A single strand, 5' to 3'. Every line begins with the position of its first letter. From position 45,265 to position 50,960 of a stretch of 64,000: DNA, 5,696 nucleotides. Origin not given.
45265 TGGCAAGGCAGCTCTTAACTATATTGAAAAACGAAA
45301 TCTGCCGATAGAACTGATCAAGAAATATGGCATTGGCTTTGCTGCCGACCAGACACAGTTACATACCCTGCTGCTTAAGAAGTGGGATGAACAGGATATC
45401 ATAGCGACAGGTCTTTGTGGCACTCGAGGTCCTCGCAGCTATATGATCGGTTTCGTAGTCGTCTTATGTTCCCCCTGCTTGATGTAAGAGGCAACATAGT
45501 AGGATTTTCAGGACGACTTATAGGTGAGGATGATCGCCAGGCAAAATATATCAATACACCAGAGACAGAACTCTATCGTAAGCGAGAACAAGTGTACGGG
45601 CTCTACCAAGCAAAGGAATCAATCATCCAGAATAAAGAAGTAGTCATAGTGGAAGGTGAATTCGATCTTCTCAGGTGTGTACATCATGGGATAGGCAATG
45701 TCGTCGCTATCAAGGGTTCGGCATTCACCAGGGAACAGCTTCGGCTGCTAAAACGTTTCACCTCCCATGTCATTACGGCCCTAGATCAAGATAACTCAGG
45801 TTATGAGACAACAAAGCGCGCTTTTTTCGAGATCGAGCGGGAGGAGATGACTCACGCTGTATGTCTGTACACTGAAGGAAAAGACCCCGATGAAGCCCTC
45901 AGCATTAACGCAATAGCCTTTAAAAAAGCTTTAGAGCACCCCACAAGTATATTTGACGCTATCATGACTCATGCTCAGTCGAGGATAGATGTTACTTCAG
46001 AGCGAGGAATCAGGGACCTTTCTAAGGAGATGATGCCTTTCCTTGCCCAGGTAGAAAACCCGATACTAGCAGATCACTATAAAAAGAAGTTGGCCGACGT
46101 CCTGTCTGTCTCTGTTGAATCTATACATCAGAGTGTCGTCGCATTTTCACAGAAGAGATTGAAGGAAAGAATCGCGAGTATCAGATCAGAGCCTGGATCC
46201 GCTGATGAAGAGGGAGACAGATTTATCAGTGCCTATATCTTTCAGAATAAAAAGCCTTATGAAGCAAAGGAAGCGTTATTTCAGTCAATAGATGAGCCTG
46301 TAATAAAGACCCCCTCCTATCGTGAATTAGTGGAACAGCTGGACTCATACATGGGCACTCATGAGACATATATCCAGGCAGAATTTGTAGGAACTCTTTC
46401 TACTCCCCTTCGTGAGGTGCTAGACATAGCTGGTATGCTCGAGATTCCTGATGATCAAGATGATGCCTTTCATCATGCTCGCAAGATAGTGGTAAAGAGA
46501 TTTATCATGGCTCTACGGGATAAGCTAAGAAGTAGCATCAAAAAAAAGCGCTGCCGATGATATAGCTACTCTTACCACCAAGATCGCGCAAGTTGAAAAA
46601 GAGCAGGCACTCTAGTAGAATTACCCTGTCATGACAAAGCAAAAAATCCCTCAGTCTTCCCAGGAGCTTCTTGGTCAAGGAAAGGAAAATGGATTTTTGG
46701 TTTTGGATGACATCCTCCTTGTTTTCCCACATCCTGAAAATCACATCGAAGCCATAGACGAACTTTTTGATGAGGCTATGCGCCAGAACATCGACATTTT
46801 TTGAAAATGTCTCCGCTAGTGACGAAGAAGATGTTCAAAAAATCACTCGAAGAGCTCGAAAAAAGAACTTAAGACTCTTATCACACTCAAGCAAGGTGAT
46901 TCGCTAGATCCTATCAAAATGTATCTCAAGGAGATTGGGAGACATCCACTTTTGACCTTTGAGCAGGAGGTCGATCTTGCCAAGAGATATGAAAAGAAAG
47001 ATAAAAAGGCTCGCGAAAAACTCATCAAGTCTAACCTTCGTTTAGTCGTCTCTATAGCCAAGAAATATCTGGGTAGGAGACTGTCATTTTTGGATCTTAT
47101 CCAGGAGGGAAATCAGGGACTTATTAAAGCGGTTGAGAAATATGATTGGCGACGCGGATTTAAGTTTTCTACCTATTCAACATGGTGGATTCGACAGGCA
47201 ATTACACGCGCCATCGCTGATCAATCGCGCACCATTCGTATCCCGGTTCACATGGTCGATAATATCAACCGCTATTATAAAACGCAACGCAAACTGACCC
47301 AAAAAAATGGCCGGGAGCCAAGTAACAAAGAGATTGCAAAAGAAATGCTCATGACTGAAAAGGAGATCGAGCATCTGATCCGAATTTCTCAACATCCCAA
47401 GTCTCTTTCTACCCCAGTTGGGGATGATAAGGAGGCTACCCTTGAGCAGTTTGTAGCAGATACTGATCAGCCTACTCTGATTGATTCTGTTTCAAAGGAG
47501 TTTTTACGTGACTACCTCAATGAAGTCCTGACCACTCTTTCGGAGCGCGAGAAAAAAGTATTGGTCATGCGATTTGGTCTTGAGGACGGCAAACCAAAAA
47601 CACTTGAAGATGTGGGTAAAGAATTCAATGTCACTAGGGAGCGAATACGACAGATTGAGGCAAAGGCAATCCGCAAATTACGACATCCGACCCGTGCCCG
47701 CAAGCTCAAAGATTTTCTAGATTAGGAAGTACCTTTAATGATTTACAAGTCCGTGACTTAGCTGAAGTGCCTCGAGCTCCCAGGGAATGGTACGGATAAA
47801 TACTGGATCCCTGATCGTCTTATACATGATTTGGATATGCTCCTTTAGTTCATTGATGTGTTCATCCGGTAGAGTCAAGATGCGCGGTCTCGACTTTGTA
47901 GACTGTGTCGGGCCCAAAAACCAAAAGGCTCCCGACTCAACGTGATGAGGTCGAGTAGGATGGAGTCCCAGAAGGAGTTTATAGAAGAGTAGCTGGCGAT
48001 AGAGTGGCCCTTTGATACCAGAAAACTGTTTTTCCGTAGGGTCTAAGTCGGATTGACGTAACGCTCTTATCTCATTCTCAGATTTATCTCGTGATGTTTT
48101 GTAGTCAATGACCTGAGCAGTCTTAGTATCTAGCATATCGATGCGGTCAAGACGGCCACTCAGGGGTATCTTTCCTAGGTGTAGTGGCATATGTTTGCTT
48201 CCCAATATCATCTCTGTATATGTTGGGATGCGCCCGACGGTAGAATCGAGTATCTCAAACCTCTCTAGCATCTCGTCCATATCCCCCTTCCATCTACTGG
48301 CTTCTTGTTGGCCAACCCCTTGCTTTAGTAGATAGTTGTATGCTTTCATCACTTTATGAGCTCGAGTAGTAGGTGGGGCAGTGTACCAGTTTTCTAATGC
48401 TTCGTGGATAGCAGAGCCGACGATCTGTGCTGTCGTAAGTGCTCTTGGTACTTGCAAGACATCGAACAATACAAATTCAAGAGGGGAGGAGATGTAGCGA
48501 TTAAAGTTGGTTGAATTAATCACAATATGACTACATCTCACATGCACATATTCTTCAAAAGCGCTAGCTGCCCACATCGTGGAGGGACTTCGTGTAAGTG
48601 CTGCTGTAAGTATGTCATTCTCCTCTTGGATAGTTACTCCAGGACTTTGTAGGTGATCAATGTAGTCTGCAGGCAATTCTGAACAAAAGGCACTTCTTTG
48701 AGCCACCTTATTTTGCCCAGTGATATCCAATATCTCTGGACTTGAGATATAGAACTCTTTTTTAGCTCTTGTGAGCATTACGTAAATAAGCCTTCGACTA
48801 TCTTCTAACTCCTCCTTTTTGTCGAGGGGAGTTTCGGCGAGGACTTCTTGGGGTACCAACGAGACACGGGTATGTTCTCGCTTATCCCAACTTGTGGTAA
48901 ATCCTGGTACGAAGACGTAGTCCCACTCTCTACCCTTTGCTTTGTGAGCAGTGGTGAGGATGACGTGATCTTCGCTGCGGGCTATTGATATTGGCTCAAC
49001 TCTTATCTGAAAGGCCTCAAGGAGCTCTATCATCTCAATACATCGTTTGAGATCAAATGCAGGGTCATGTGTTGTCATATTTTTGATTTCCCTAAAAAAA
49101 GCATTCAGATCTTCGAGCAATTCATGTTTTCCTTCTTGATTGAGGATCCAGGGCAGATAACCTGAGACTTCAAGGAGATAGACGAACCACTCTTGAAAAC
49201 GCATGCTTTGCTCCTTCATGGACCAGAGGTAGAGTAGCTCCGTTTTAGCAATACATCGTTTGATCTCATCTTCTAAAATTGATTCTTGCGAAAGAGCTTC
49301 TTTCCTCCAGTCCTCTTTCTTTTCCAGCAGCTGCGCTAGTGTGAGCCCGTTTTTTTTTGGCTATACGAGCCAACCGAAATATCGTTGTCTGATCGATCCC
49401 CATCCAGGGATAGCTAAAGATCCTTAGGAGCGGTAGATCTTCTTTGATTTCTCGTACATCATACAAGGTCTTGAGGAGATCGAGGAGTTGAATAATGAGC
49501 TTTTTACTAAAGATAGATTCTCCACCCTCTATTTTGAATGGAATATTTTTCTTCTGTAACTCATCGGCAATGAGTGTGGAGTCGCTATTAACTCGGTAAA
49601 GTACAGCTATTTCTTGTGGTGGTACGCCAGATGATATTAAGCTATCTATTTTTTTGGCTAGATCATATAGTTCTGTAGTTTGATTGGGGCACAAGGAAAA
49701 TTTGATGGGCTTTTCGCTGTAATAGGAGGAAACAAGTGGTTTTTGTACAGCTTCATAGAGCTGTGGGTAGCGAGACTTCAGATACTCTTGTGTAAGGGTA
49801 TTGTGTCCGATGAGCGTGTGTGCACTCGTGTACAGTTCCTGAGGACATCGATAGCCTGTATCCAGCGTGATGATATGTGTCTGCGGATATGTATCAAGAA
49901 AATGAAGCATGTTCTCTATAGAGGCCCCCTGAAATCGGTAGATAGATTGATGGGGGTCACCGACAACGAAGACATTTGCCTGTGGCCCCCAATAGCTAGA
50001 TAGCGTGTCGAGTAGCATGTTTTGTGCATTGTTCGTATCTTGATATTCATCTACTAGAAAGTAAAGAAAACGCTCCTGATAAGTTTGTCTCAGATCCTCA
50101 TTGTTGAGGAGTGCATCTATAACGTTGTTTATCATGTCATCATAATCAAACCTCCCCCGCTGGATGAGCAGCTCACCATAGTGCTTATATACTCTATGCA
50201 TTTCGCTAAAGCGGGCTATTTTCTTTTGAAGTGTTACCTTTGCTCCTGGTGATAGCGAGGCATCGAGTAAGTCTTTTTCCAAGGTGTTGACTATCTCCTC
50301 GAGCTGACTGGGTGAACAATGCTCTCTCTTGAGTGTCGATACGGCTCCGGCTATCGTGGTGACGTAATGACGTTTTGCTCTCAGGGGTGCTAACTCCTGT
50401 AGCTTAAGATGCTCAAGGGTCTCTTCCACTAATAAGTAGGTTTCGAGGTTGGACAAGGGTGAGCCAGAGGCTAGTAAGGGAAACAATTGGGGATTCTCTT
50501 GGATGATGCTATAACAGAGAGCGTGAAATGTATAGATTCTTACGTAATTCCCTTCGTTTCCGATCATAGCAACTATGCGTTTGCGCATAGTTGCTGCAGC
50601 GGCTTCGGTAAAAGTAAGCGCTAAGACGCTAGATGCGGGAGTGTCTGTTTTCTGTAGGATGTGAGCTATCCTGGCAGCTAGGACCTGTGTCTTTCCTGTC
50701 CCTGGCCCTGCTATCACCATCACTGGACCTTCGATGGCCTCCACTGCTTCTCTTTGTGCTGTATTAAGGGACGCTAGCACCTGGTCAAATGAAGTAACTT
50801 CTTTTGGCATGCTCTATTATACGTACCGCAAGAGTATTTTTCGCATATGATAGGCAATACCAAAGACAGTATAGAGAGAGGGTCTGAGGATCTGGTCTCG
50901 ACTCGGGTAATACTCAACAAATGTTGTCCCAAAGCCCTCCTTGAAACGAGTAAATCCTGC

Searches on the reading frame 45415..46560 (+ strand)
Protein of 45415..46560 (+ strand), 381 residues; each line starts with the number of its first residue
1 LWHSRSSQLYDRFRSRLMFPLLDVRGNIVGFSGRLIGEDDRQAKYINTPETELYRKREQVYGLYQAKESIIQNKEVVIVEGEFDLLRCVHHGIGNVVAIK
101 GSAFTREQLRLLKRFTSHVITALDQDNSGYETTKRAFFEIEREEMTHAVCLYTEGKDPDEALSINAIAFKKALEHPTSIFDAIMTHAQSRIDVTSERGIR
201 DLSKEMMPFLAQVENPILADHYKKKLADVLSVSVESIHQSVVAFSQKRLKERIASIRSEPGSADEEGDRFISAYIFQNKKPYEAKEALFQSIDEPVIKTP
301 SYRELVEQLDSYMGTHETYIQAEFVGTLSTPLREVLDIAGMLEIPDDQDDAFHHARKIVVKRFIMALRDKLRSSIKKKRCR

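Call 20: search_protein_families(library=pfam, proteins=[window:45415-46560:+], max_evalue=0.001)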
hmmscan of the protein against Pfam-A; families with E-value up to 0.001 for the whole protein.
window:45415-46560:+ (381 aa): 5 families
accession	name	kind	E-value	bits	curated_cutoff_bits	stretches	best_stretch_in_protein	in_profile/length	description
PF08275.17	DNAG_N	-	1e-22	81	26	1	5-67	67-128/128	DNA primase catalytic core, N-terminal domain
PF13155.12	Toprim_2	-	5.4e-17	62.4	22.1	1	77-162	1-88/88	Toprim-like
PF13662.12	Toprim_4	-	4.4e-12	46.5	25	1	75-138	2-72/85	Toprim domain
PF01751.28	Toprim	-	7.4e-09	36.1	23.1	1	75-137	1-77/96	Toprim domain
PF10410.14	DnaB_bind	-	3.1e-08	34.2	20.6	1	184-235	5-56/56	DnaB-helicase binding domain of primase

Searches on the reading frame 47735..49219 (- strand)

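Call 44: search_protein_families(library=pfam, proteins=[window:47735-49219:-], max_evalue=0.001)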
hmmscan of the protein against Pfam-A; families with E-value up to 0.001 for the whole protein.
window:47735-49219:- (494 aa): 3 families
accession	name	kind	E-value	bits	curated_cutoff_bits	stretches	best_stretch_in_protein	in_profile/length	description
PF12705.13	PDDEXK_1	-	5.2e-18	66.3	22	1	237-474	5-228/247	PD-(D/E)XK nuclease superfamily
PF13361.12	UvrD_C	-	4.8e-14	53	25.6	1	31-160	234-347/350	UvrD-like helicase C-terminal domain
PF13538.12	UvrD_C_2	-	4.1e-12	46.2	27.4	2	85-112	1-30/52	UvrD-like helicase C-terminal domain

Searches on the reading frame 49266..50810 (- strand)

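Call 44: search_protein_families(library=pfam, proteins=[window:49266-50810:-], max_evalue=0.001)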
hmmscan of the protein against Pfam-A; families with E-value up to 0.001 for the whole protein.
window:49266-50810:- (514 aa): 6 families
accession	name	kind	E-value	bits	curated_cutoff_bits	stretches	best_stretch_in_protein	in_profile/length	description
PF00580.27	UvrD-helicase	-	3.4e-65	220.9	23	1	15-308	1-270/271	UvrD/REP helicase N-terminal domain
PF13245.12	AAA_19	-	1.2e-21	77.7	25.1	1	19-293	1-133/134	AAA domain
PF13361.12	UvrD_C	-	1.2e-17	64.8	25.6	1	314-486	1-156/350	UvrD-like helicase C-terminal domain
PF13604.12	AAA_30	-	2e-07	31.4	27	1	15-79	2-66/191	AAA domain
PF21445.3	ADDB_N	-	7.3e-06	25.8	26.6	1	34-270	4-220/290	ADDB, N-terminal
PF13086.12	AAA_11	-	6.6e-05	23.2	27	1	15-93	2-90/257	AAA domain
